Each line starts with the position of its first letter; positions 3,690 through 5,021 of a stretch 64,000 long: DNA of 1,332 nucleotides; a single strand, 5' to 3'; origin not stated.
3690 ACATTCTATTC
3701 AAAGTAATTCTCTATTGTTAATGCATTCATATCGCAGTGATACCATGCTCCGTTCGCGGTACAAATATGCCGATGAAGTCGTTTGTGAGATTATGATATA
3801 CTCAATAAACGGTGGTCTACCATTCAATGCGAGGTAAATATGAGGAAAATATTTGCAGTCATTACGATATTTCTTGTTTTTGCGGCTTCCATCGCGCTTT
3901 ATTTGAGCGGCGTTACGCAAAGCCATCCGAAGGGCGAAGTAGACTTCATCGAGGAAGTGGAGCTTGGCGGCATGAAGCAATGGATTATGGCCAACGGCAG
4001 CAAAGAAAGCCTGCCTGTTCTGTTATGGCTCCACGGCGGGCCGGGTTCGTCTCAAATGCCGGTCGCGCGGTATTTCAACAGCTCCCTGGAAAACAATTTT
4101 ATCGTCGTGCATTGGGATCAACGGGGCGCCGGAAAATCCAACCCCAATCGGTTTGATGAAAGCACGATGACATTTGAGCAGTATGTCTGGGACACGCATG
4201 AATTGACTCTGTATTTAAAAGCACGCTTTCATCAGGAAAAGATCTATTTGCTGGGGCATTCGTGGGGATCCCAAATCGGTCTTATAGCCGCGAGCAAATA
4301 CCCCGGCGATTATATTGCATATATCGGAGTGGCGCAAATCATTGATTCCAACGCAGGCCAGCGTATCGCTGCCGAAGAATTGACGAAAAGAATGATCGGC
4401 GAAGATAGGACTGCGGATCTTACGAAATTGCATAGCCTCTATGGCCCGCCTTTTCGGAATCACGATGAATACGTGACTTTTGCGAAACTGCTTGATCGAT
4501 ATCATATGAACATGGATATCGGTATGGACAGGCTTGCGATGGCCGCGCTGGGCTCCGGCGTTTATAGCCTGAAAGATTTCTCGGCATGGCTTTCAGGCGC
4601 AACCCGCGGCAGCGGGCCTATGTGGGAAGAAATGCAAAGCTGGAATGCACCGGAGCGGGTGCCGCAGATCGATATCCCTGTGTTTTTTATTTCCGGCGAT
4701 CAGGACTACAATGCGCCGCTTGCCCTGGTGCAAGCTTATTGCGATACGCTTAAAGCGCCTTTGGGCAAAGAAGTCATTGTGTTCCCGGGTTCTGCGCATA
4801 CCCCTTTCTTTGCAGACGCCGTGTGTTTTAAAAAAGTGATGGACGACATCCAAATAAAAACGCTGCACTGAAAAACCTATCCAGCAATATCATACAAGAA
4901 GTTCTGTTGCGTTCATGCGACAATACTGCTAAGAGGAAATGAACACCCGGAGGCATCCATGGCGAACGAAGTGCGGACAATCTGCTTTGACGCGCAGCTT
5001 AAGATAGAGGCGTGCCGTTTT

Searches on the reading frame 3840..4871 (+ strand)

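Call 35: search_protein_families(library=pfam, proteins=[window:3840-4871:+], max_evalue=0.00001)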
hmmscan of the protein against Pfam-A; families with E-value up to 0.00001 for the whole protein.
window:3840-4871:+ (343 aa): 3 families
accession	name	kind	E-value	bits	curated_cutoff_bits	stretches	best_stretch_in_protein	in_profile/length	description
PF00561.26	Abhydrolase_1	-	3.8e-18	66.5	25.8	1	59-155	1-91/245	alpha/beta hydrolase fold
PF12146.15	Hydrolase_4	-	5.2e-17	62.4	27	1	63-173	9-116/239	Serine aminopeptidase, S33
PF12697.13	Abhydrolase_6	-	2.7e-10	41.7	26.3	1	61-325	1-210/217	Alpha/beta hydrolase family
